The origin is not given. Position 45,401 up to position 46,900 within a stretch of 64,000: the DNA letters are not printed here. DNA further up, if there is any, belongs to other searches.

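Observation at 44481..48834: Translationally coupled 3'-5' exonuclease / CofD-YvcK-family / RluA-type pseudouridine synthase trio behind mnmE: a candidate RNA-modification or repair module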

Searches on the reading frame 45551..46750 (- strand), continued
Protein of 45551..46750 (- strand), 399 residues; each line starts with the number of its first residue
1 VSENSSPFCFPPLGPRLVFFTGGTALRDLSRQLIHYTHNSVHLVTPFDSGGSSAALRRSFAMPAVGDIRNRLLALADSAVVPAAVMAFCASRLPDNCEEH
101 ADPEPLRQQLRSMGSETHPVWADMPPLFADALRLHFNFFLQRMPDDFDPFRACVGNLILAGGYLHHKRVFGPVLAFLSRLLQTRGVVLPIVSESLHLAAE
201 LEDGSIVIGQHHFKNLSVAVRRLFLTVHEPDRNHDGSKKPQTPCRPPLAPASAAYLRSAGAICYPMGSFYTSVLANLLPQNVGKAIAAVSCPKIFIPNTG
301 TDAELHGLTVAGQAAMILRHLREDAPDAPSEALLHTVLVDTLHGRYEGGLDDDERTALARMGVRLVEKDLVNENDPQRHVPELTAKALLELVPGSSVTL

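Call 38: search_protein_families(library=ncbifam, proteins=[L045:3447-4283:+, L045:4301-5887:+, L045:7014-7763:+, L045:7854-8642:+, L045:8751-9431:+, L045:11285-12076:+, L075:18629-19798:-, L075:19925-20533:+, L005:9237-9923:+, L045:5767-6783:+], max_evalue=0.001)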
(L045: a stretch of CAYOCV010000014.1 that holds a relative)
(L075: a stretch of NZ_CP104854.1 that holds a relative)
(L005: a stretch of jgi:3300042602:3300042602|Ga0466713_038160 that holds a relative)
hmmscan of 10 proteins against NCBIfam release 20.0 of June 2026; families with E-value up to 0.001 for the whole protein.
L045:3447-4283:+ (278 aa): 50 families (the best 25 are shown)
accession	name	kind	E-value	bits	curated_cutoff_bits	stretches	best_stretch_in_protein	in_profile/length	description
TIGR02912.1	sulfite_red_C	equivalog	1.2e-14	54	324.1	1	76-181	134-244/314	sulfite reductase subunit C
NF038196.1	ferrodoxin_EFR1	subfamily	1.4e-11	44.9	75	1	108-159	181-231/242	EFR1 family ferrodoxin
NF007203.0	PRK09624.1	equivalog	1.4e-09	38.1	171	1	95-162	35-103/105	pyuvate ferredoxin oxidoreductase subunit delta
NF040684.1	PorD_Arch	equivalog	6.9e-09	35.7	120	1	97-162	18-84/85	pyruvate synthase subunit PorD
TIGR02179.1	PorD_KorD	subfamily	1.1e-08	35.1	60.05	1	98-162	12-77/78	2-oxoacid:acceptor oxidoreductase, delta subunit, pyruvate/2-ketoisovalerate family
NF040864.1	HgcB_ferredoxin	equivalog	1.3e-08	34.6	99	1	110-160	13-64/93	mercury methylation ferredoxin HgcB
NF005503.0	PRK07118.1-2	equivalog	1.7e-08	34.1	252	1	110-168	137-195/292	RnfABCDGE type electron transport complex subunit B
NF058577.1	FdxA_fam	equivalog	3e-08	33.7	65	1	110-156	6-52/52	4Fe-4S ferredoxin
NF043039.1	HgcAB_like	equivalog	5.6e-08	32.8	285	1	110-157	299-349/350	HgcAB-like fusion protein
NF007202.0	PRK09623.1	equivalog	6.2e-08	32.9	166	1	98-162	38-103/105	3-methyl-2-oxobutanoate dehydrogenase subunit delta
TIGR02066.1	dsrB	equivalog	1.3e-07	31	341.5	1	79-173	144-248/341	dissimilatory-type sulfite reductase subunit beta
NF045790.1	OxalOxreddelta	equivalog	2.7e-07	30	230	1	102-157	251-306/316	oxalate oxidoreductase subunit delta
NF041836.1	rnfB_Methano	equivalog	2.8e-07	30.3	445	1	111-157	216-262/265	Rnf electron transport complex subunit RnfB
TIGR04041.1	activase_YjjW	hypoth_equivalog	3.4e-07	30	250.2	1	110-161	40-91/276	YjjW family glycine radical enzyme activase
NF005505.0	PRK07118.1-4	equivalog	5.7e-07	29.3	378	1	112-157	217-262/265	Fe-S cluster domain-containing protein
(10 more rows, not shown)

L045:4301-5887:+ (528 aa): 6 families
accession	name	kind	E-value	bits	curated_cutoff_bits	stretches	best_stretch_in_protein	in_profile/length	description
TIGR02163.1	napH_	subfamily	5.6e-12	45.7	213.05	1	422-497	172-253/255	NapH/MauN family ferredoxin-type protein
NF007013.0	PRK09477.1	equivalog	3e-09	36.4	234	1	422-498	195-277/286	quinol dehydrogenase ferredoxin subunit NapH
TIGR00402.1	napF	equivalog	2.2e-05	24.4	102.2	1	451-495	37-84/149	ferredoxin-type protein NapF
NF043069.1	T4HPD_activ_SAM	equivalog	0.0004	19.8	425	1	451-496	53-98/299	trans-4-hydroxy-L-proline dehydratase activase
NF038196.1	ferrodoxin_EFR1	subfamily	0.00046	20.3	75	1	446-496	181-230/242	EFR1 family ferrodoxin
NF040770.1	hetero_SS_HdrA2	exception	0.00057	18.1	1100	1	451-497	579-625/777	CoB-CoM heterodisulfide reductase HdrA2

L045:7014-7763:+ (249 aa): 99 families (the best 25 are shown)
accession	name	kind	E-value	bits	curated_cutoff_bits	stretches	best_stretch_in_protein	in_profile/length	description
TIGR02154.1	PhoB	equivalog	6.8e-76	254.5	296.2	1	22-246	2-225/226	phosphate regulon transcriptional regulator PhoB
NF040534.1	resp_reg_YycF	equivalog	8e-66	221.6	340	1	24-248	2-229/231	response regulator YycF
NF008296.0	PRK11083.1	equivalog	2e-65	220.4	273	1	20-247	1-226/228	two-component system response regulator CreB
NF041733.1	resp_reg_CseB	equivalog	5.8e-65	218.9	350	1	24-247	2-227/228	two-component system response regulator CseB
NF053854.1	RespRegPhoBBctds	equivalog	7.9e-65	218.4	270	1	25-247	1-225/225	two-component system response regulator PhoB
NF040689.1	MtrAB_MtrA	equivalog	1.5e-64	217.4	300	1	25-245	1-217/219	MtrAB system response regulator MtrA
NF045944.1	ResRegRpaBCyano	equivalog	8.6e-59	198.7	330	1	26-247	1-228/229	response regulator transcription factor RpaB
NF007546.0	PRK10161.1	equivalog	4.6e-58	196.5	471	1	23-247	3-226/229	phosphate response regulator transcription factor PhoB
NF007982.1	PRK10710.1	equivalog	6.5e-56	189.5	380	1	19-247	4-228/235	envelope stress response regulator BaeR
NF007005.1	PRK09468.1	equivalog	9.7e-55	185.6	331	1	22-246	3-231/237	osmolarity response regulator transcription factor OmpR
NF033117.2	vanR_ACDEGLN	exception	7.5e-53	179.4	350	1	25-245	1-224/226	VanR-ABDEGLN family response regulator transcription factor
TIGR01387.1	cztR_silR_copR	subfamily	2.7e-52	177.6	279.2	1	25-245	1-217/218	heavy metal response regulator transcription factor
NF041209.1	resp_regPieR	equivalog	3e-49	167.8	450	1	24-248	2-229/231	two component system response regulator PieR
NF008378.0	PRK11173.1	equivalog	9.3e-49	165.9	334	1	20-247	1-233/238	two-component system response regulator ArcA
NF008567.0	PRK11517.1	equivalog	8.4e-48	162.7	353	1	24-247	2-219/223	response regulator transcription factor HprR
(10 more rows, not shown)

L045:7854-8642:+ (262 aa): 191 families (the best 25 are shown)
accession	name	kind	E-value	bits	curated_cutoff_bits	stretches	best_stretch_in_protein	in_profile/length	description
TIGR00972.1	3a0107s01c2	equivalog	5.9e-125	415.6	343.2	1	16-262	2-248/248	phosphate ABC transporter ATP-binding protein PstB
NF010860.0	PRK14267.1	equivalog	3.8e-94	315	412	1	16-262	5-253/253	phosphate ABC transporter ATP-binding protein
NF010851.0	PRK14258.1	subfamily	9.1e-85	284.2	425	1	18-261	10-260/261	phosphate ABC transporter ATP-binding protein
NF010864.0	PRK14271.1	equivalog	2e-75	253.4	561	1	13-260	19-265/276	phosphate ABC transporter ATP-binding protein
NF010840.0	PRK14246.1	equivalog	3.2e-74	249.8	425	1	19-261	14-256/257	phosphate ABC transporter ATP-binding protein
NF007027.0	PRK09493.1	equivalog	1.6e-48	165.1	379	1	24-257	10-236/240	glutamine ABC transporter ATP-binding protein GlnQ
TIGR04521.1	ECF_ATPase_2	equivalog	5.1e-48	163.6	330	1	28-249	18-237/279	energy-coupling factor transporter ATPase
TIGR01186.1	proV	subfamily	2.7e-46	158.3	326.6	1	27-258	5-231/363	betaine/proline/choline family ABC transporter ATP-binding protein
NF008338.0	PRK11124.1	equivalog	1.6e-45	155.5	369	1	18-257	5-240/242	arginine ABC transporter ATP-binding protein ArtP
NF008428.0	PRK11264.1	equivalog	1.7e-44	151.9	406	1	27-257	15-244/250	L-cystine ABC transporter ATP-binding protein TcyN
TIGR02314.1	ABC_MetN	equivalog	9.2e-43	146.6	499.7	1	27-259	17-243/343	methionine ABC transporter ATP-binding protein MetN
NF010158.0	PRK13637.1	equivalog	2.7e-42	144.8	390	1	29-246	21-234/287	energy-coupling factor transporter ATPase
TIGR03265.1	PhnT2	equivalog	6.7e-42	144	457.7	1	19-257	8-235/353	putative 2-aminoethylphosphonate ABC transporter ATP-binding protein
TIGR03415.1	ABC_choXWV_ATP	equivalog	1.2e-41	142.9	483.75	1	26-258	35-266/382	choline ABC transporter ATP-binding protein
TIGR03005.1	ectoine_ehuA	equivalog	1.4e-41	142.4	345.4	1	24-257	9-247/252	ectoine/hydroxyectoine ABC transporter ATP-binding protein EhuA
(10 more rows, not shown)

L045:8751-9431:+ (226 aa): 2 families
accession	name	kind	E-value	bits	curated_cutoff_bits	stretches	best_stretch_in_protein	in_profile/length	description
TIGR02135.1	phoU_full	equivalog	2.6e-59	200.4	130.25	1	4-212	2-211/212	phosphate signaling complex protein PhoU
NF008332.0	PRK11115.1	equivalog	1.7e-42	145.6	342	1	4-216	13-225/239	phosphate signaling complex protein PhoU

L045:11285-12076:+ (263 aa): 0 families

L075:18629-19798:- (389 aa): 2 families
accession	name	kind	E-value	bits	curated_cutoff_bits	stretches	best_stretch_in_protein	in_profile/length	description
TIGR04357.1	CofD_rel_GAK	hypoth_equivalog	5.1e-120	401.2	340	1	15-380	2-367/368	GAK system CofD-like protein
TIGR01826.1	CofD_related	subfamily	1.8e-24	86.7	196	2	17-98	1-78/310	uridine diphosphate-N-acetylglucosamine-binding protein YvcK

L075:19925-20533:+ (202 aa): 2 families
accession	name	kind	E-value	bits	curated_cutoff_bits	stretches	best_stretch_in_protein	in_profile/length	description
NF008291.0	PRK11071.1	equivalog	4.7e-21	75.4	252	1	4-187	3-182/193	esterase YqiA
NF003431.1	PRK04940.1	equivalog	2.7e-06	27.7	240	1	7-185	4-169/180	alpha/beta hydrolase YcfP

L005:9237-9923:+ (228 aa): 0 families

L045:5767-6783:+ (338 aa): 4 families
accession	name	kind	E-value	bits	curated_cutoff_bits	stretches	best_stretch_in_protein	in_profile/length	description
NF011540.0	PRK14975.1-4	equivalog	2.6e-13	49.3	601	1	166-330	3-160/576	bifunctional 3'-5' exonuclease/DNA polymerase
TIGR01388.1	rnd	equivalog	1.4e-12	47.6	298.95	1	169-327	2-159/363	ribonuclease D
NF011539.0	PRK14975.1-3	equivalog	3.6e-11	42.1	640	1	159-330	40-216/628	bifunctional 3'-5' exonuclease/DNA polymerase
NF008089.0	PRK10829.1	equivalog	5.1e-06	25.7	516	1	167-322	4-158/375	ribonuclease D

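Call 39: search_protein_families(library=pfam, proteins=[P0152, P0125, P0162, P0191, L075:4486-5634:+, L075:6052-7716:+, L075:3889-4443:+, L075:11722-12273:+, L045:11285-12076:+, L005:9237-9923:+], max_evalue=0.01)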
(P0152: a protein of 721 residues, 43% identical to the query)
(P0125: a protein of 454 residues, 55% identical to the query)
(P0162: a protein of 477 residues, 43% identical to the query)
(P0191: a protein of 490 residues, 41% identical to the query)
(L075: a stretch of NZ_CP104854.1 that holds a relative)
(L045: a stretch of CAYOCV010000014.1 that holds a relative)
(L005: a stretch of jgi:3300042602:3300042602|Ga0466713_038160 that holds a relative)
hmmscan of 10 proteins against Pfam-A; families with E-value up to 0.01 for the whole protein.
P0152 (721 aa): 1 family
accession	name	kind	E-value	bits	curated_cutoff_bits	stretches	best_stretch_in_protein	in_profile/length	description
PF01933.23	CofD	-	2e-38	132.7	30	1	334-650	1-250/290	2-phospho-L-lactate transferase CofD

P0125 (454 aa): 1 family
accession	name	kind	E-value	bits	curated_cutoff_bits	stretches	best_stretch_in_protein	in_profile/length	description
PF01933.23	CofD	-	4.6e-38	131.5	30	1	55-420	1-289/290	2-phospho-L-lactate transferase CofD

P0162 (477 aa): 1 family
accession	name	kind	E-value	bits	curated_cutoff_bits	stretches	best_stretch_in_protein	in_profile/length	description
PF01933.23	CofD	-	8.2e-37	127.4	30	1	84-400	1-241/290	2-phospho-L-lactate transferase CofD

P0191 (490 aa): 1 family
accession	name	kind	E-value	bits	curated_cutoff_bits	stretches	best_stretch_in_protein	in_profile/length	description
PF01933.23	CofD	-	3.3e-35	122.1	30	1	94-451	1-288/290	2-phospho-L-lactate transferase CofD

L075:4486-5634:+ (382 aa): 0 families

L075:6052-7716:+ (554 aa): 3 families
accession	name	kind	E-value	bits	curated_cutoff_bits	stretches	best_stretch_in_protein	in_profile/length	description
PF01895.24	PhoU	-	7.6e-23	81.1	23.5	2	18-99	8-88/89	PhoU domain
PF01636.29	APH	-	3.7e-08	33.9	23.2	1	273-475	33-228/239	Phosphotransferase enzyme family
PF02958.26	EcKL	-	7.7e-06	25.9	22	1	375-459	180-264/294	Ecdysteroid kinase-like family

L075:3889-4443:+ (184 aa): 0 families

L075:11722-12273:+ (183 aa): 0 families

L045:11285-12076:+ (263 aa): 1 family
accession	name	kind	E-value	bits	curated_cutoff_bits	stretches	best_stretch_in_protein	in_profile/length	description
PF11769.13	DUF3313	-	3.7e-47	161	26.1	1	74-252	2-186/187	Protein of unknown function (DUF3313)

L005:9237-9923:+ (228 aa): 1 family
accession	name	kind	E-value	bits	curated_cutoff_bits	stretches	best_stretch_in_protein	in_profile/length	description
PF02163.28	Peptidase_M50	-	4.1e-10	39.8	27.2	2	145-179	161-195/221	Peptidase family M50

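Call 41: search_protein_families(library=padloc, proteins=[window:45551-46750:-, L075:7737-8612:+, L075:8612-9700:+, L075:6052-7716:+], max_evalue=0.01)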
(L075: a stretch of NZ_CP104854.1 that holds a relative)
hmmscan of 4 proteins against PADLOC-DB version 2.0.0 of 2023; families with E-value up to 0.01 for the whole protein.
window:45551-46750:- (399 aa): 0 families

L075:7737-8612:+ (291 aa): 0 families

L075:8612-9700:+ (362 aa): 0 families

L075:6052-7716:+ (554 aa): 0 families

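Call 50: predict_structure(alignment_id=A1)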
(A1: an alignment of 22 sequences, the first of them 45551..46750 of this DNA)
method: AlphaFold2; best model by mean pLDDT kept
length: 399 residues; sequences in the alignment: 22
mean_pLDDT: 91.5   pTM: 0.91
mean pLDDT of the five models: 91.5, 90.6, 90.6, 90.1, 90.0
residues with pLDDT >= 90: 329; 70-90: 39; 50-70: 19; < 50: 12
segments of 3 or more residues with pLDDT < 50: 1-6, 233-237
pLDDT, mean of each block of 10 residues (from residue 1): 49 88 93 94 86 92 95 96 97 77 91 96 97 98 95 97 97 97 97 94 91 88 88 53 93 97 96 96 98 97 88 97 98 98 94 97 98 96 97 74
secondary structure, 60 per line:
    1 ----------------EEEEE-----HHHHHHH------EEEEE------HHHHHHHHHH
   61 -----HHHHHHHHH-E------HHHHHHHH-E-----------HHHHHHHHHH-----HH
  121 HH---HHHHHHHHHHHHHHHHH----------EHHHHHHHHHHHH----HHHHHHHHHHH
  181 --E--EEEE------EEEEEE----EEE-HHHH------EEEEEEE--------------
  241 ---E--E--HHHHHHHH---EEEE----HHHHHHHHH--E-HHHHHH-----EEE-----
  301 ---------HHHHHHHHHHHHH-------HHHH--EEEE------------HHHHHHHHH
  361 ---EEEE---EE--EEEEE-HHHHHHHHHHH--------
elements in order: E17-21 H27-33 E40-44 H51-60 H66-74 H83-90 H104-113 H119-122 H126-142 H154-165 H170-180 E186-189 E196-201 E206-208 H210-213 E220-226 H250-257 E261-264 H269-277 H282-287 E293-295 H310-322 H330-333 E336-339 H352-360 E364-367 E375-379 H381-391

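Call 52: fold_search(model_id=the predicted structure, library=pdb)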
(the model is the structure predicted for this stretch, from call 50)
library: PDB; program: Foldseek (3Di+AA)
matches with E <= 10: 882; with E <= 0.001: 19
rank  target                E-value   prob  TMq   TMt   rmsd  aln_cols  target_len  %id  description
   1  2o2z_C                5.2e-21  1.00  0.60  0.76   5.8       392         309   24  Crystal structure of a protein member of the upf0052 family (bh3568) from bacillus halodurans at 2.60 A resolution (released 2006-12-19)
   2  2o2z_D                8.4e-21  1.00  0.62  0.79   5.5       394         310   24  Crystal structure of a protein member of the upf0052 family (bh3568) from bacillus halodurans at 2.60 A resolution (released 2006-12-19)
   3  2o2z_B                8.4e-21  1.00  0.60  0.77   5.7       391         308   24  Crystal structure of a protein member of the upf0052 family (bh3568) from bacillus halodurans at 2.60 A resolution (released 2006-12-19)
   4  2o2z_A                9.4e-21  1.00  0.62  0.79   5.5       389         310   23  Crystal structure of a protein member of the upf0052 family (bh3568) from bacillus halodurans at 2.60 A resolution (released 2006-12-19)
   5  2hzb_A                1.8e-20  1.00  0.65  0.82   4.3       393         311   23  X-Ray Crystal Structure of Protein BH3568 from Bacillus halodurans. Northeast Structural Genomics Consortium BhR60. (released 2006-08-22)
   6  2ppv                  3.1e-20  1.00  0.67  0.81   4.7       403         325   22  CRYSTAL STRUCTURE OF a protein belonging to the UPF0052 (SE_0549) FROM STAPHYLOCOCCUS EPIDERMIDIS ATCC 12228 AT 2.00 A R (released 2007-05-15)
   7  2q7x_A                1.3e-15  1.00  0.54  0.67   7.6       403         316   18  Crystal structure of a putative phospho transferase (sp_1565) from streptococcus pneumoniae tigr4 at 2.00 A resolution (released 2007-06-19)
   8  2q7x_B                3.1e-15  1.00  0.58  0.74   5.9       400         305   18  Crystal structure of a putative phospho transferase (sp_1565) from streptococcus pneumoniae tigr4 at 2.00 A resolution (released 2007-06-19)
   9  2p0y                  4.0e-09  1.00  0.47  0.75   6.1       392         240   17  Crystal structure of Q88YI3_LACPL from Lactobacillus plantarum. Northeast Structural Genomics Consortium target LpR6 (released 2007-03-27)
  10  3c3e_A                4.8e-08  1.00  0.46  0.58   9.4       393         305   11  Crystal structure of 2-phospho-(S)-lactate transferase from Methanosarcina mazei in complex with Fo and GDP. Northeast (released 2008-02-19)
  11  3c3d_A                5.1e-08  1.00  0.50  0.63   8.3       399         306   12  Crystal structure of 2-phospho-(S)-lactate transferase from Methanosarcina mazei in complex with Fo and phosphate. Nor (released 2008-02-19)
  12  6uvx_A                5.7e-08  1.00  0.47  0.56   8.7       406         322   12  The crystal structure of FbiA from Mycobacterium Smegmatis, Apo state (released 2020-05-13)
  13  6uw1_A                1.6e-07  1.00  0.47  0.56   8.3       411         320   11  The crystal structure of FbiA from Mycobacterium Smegmatis, Fo bound form (released 2020-05-13)
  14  6uw7_A                2.2e-07  1.00  0.45  0.56   8.9       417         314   12  The crystal structure of FbiA from Mycobacterium smegmatis, Dehydro-F420-0 bound form (released 2020-05-13)
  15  6uw3_A                2.4e-07  1.00  0.45  0.53   9.7       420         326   12  The crystal structure of FbiA from Mycobacterium Smegmatis, GDP Bound form (released 2020-05-13)
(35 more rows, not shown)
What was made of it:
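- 45551..46750 (-): CofD/YvcK-superfamily protein, 399 aa. It is a sequence member of TIGR04357 ('GAK system CofD-like') and belongs to the exonuclease-linked subclade. Its GTG start overlaps the exonuclease stop. Its nearest structures are YvcK-type 2hzb/2o2z/2ppv (TM 0.76-0.82), with CofD/FbiA at 0.52-0.63 (calls 50, 52).
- On YvcK/GlmR (TIGR01826, UDP-GlcNAc-binding protein): Foldseek matches 2hzb, 2o2z and 2ppv at E 5e-21 to 3e-20, TM(target) 0.76-0.82 (calls 50, 52).
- On CofD/FbiA (F420 biosynthesis): TM is 0.52-0.63 at 11-13% identity (call 52).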

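Call 55: search_protein_families(library=pfam, proteins=[L061:1201-2205:+, L061:2202-3242:+, L061:3253-4053:+, L061:4054-4848:-, L061:6437-7231:-, L079:7890-8678:+, L079:11216-11707:+, L079:11726-12895:+, L068:8626-9657:+, L062:7532-8656:+], max_evalue=0.001)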
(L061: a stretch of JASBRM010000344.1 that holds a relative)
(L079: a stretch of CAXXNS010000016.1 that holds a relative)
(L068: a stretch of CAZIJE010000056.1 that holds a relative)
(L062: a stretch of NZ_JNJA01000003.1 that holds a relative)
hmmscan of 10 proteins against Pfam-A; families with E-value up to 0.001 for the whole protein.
L061:1201-2205:+ (334 aa): 1 family
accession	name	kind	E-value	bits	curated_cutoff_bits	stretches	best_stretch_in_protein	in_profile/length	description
PF01497.23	Peripla_BP_2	-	9e-27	94.4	27.5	1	72-299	1-231/235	Periplasmic binding protein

L061:2202-3242:+ (346 aa): 1 family
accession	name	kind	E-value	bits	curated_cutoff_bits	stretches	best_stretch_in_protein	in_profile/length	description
PF01032.23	FecCD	-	7e-91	304.9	26.5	1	21-339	3-311/311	FecCD transport family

L061:3253-4053:+ (266 aa): 4 families
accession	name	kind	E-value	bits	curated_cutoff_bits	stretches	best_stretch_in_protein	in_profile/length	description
PF00005.33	ABC_tran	-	5.5e-36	124.6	25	1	23-171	2-137/137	ABC transporter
PF13304.12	AAA_21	-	1.7e-07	32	27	1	34-66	1-46/304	AAA domain, putative AbiEii toxin, Type IV TA system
PF02463.25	SMC_N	-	4.2e-05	23.5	40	1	23-193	16-191/220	RecF/RecN/SMC N terminal domain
PF13476.12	AAA_23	-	0.00018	22.7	27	1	23-52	11-39/201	AAA domain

L061:4054-4848:- (264 aa): 2 families
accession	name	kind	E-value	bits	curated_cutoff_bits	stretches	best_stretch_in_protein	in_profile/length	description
PF03544.19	TonB_C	-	3.2e-18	66.4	24.6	1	186-263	2-79/79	Gram-negative bacterial TonB protein C-terminal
PF13103.11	TonB_2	-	0.0003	21.3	22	0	199-243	25-69/85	TonB C terminal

L061:6437-7231:- (264 aa): 3 families
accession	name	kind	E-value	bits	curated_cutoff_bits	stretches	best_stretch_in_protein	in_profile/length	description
PF02826.25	2-Hacid_dh_C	-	7.8e-46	156.1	25.1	1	61-239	2-178/178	D-isomer specific 2-hydroxyacid dehydrogenase, NAD binding domain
PF00389.36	2-Hacid_dh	-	2.2e-09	37.5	24.6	1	2-262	44-125/134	D-isomer specific 2-hydroxyacid dehydrogenase, catalytic domain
PF03446.21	NAD_binding_2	-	1.6e-06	28.6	21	1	99-197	2-103/161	NAD binding domain of 6-phosphogluconate dehydrogenase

L079:7890-8678:+ (262 aa): 1 family
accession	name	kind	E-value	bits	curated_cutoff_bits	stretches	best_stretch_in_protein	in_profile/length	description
PF00528.27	BPD_transp_1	-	2.5e-24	86.4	26.4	1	77-246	2-172/184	Binding-protein-dependent transport system inner membrane component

L079:11216-11707:+ (163 aa): 0 families

L079:11726-12895:+ (389 aa): 0 families

L068:8626-9657:+ (343 aa): 0 families

L062:7532-8656:+ (374 aa): 1 family
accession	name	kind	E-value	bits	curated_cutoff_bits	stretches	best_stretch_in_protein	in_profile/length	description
PF01895.24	PhoU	-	1.2e-27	96.5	23.5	2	174-258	4-88/89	PhoU domain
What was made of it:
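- A minimal PhoU + HprK-B + CofD-like cassette occurs in Solidesulfovibrio (call 55).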
